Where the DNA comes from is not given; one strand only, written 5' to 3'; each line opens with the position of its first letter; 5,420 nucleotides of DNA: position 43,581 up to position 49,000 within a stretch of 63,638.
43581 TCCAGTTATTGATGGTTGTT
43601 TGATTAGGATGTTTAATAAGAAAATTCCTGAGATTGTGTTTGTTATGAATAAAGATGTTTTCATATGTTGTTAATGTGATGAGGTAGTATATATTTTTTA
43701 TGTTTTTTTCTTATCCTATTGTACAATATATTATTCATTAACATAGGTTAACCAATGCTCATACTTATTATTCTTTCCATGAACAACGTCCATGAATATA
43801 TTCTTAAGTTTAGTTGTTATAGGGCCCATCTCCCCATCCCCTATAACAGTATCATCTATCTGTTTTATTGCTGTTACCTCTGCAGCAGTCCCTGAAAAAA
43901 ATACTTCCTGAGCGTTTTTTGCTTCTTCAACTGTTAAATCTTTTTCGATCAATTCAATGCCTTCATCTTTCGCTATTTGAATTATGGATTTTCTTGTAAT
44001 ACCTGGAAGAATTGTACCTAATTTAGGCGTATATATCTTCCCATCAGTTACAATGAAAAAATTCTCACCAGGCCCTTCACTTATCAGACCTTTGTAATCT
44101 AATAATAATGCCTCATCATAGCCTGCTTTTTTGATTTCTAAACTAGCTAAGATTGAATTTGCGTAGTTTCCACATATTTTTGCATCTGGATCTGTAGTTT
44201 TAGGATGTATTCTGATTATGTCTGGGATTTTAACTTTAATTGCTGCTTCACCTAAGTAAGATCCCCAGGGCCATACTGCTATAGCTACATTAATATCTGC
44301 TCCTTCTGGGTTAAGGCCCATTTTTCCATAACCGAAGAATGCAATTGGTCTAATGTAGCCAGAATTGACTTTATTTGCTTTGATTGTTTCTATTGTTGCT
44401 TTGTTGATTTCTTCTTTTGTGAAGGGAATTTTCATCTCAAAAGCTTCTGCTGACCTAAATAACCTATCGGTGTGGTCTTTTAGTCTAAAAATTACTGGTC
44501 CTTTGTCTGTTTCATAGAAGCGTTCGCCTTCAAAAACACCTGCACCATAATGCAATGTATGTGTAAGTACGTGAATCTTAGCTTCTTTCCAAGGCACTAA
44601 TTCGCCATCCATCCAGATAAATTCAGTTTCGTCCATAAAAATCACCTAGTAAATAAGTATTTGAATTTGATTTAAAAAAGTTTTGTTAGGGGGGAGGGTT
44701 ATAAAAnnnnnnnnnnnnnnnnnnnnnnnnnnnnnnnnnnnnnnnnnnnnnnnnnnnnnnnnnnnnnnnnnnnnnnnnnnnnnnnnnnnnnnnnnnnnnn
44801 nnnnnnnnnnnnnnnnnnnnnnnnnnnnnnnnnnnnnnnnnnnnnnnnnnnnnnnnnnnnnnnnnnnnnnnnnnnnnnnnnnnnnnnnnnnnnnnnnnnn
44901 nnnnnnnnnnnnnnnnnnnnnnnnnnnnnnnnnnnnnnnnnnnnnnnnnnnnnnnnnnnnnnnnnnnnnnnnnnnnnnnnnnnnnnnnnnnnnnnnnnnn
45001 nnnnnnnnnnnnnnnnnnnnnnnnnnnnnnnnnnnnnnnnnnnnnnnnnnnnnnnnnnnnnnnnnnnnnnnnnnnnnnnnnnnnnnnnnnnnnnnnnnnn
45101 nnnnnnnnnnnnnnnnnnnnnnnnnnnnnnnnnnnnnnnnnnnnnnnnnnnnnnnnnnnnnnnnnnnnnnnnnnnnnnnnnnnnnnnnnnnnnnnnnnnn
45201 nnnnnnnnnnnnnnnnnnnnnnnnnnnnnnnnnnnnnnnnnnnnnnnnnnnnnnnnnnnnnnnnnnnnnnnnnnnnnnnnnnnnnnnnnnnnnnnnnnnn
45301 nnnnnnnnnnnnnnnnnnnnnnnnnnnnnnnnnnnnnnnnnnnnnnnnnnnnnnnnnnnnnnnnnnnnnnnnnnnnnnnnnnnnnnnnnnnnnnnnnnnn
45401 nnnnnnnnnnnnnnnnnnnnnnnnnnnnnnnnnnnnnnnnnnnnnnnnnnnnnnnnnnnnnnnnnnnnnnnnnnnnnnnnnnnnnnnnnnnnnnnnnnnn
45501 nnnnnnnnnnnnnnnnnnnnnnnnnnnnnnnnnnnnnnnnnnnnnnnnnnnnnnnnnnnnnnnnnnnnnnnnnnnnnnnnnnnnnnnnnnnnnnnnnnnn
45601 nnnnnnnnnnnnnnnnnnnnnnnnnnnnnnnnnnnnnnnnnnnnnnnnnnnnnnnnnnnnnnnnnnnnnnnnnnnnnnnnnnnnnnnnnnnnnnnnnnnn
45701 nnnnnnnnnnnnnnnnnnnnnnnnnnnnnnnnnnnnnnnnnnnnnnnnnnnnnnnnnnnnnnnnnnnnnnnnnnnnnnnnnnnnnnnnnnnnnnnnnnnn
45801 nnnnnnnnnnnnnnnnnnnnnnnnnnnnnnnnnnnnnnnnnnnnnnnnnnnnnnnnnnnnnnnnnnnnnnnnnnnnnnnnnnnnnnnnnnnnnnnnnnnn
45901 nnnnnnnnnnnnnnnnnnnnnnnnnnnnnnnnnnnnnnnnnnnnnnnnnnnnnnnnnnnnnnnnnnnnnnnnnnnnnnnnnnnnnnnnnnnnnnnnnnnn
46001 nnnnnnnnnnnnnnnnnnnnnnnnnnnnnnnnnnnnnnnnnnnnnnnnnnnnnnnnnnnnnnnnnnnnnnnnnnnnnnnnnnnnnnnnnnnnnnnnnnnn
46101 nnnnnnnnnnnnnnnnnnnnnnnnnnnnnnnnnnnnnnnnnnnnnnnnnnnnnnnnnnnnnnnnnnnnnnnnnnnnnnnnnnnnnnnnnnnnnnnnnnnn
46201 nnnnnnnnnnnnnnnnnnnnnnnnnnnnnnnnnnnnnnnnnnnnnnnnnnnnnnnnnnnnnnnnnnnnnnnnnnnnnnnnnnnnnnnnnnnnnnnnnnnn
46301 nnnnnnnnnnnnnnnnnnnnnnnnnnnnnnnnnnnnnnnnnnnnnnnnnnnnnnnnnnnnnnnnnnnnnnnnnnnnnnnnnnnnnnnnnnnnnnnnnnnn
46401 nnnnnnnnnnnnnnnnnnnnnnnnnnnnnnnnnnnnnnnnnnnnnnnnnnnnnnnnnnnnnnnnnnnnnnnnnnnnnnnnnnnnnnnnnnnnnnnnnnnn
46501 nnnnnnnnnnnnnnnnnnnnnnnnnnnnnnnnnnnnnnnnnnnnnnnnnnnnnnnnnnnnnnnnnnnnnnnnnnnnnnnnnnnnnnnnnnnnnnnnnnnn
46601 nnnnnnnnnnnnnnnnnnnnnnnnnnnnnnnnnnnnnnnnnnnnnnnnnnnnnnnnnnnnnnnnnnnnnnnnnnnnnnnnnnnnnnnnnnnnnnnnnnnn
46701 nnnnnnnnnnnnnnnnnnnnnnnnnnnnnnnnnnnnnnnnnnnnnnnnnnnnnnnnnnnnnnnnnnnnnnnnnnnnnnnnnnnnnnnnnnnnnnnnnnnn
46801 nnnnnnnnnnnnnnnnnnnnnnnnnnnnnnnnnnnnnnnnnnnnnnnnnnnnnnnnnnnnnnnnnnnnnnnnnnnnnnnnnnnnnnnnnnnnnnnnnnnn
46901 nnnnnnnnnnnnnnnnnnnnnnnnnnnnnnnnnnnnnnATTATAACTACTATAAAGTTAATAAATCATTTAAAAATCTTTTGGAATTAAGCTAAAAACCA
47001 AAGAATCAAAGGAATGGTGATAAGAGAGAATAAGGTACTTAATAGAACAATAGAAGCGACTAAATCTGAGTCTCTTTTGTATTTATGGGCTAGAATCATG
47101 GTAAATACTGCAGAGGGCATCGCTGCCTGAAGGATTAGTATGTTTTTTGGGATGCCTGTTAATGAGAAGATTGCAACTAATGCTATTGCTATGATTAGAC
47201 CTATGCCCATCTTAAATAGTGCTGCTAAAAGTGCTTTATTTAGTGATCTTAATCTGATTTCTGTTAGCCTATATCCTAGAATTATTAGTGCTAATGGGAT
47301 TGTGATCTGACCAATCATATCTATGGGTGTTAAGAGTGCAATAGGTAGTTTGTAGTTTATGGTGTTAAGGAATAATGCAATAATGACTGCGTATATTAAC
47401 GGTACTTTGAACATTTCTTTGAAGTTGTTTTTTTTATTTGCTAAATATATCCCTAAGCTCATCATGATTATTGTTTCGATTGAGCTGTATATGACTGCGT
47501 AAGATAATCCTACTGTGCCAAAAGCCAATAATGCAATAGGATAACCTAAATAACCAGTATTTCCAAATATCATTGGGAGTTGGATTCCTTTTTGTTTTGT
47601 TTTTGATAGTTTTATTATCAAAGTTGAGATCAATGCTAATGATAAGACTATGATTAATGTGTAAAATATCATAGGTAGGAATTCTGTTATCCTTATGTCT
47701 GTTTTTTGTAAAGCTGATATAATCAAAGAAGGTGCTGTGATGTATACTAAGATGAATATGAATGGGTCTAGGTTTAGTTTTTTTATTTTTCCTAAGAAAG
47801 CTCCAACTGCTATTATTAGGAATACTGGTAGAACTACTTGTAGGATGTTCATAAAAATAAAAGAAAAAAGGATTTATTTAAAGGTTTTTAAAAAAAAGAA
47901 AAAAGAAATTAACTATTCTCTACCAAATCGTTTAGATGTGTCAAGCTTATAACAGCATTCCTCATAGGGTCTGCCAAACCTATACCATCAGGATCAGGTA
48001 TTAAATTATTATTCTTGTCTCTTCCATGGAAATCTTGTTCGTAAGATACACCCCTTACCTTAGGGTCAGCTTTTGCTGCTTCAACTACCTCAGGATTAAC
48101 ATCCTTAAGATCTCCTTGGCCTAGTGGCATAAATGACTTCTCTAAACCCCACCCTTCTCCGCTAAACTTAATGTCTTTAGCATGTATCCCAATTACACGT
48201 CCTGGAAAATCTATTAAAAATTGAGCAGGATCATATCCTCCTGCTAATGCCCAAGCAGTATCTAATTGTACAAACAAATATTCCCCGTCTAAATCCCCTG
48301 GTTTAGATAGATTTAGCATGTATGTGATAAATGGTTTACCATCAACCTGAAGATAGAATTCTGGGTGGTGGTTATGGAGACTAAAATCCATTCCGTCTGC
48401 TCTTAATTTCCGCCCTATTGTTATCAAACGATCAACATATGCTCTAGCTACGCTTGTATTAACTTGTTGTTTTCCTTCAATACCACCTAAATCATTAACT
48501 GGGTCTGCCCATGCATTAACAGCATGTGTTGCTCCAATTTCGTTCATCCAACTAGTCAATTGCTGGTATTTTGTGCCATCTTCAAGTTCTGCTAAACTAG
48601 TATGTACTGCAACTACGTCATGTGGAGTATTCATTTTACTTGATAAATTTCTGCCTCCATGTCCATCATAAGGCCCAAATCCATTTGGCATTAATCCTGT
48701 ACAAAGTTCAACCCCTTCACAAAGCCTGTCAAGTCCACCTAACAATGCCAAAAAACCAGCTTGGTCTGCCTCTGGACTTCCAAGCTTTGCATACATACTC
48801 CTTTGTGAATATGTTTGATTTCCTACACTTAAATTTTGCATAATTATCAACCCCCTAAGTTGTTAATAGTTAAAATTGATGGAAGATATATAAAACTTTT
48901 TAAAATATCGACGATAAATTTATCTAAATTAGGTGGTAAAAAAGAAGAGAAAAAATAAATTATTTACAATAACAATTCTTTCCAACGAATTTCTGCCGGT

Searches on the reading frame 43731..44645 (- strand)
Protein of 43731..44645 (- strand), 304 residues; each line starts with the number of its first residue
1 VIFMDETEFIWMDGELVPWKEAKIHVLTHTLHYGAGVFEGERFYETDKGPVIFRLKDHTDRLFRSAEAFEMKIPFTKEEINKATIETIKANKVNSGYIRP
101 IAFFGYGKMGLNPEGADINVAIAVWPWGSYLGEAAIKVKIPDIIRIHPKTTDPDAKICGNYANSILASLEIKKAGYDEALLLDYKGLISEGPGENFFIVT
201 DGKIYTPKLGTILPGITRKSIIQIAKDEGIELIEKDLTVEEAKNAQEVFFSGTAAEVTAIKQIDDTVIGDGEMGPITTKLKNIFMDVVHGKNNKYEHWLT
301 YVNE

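Call 66: find_encoding_contigs(protein=window:43731-44645:-, flank=3000, max_places=5)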
Protein window:43731-44645:- (304 aa): no gene with exactly this product is on record in the collection.

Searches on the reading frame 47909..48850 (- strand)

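Call 60: search_protein_families(library=pfam, max_evalue=0.0001, proteins=[window:47909-48850:-])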
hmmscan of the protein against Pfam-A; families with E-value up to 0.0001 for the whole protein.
window:47909-48850:- (313 aa): 1 family
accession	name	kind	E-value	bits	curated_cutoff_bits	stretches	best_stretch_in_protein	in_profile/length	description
PF01261.30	AP_endonuc_2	-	3.6e-05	24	31.1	1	84-250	48-206/249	Xylose isomerase-like TIM barrel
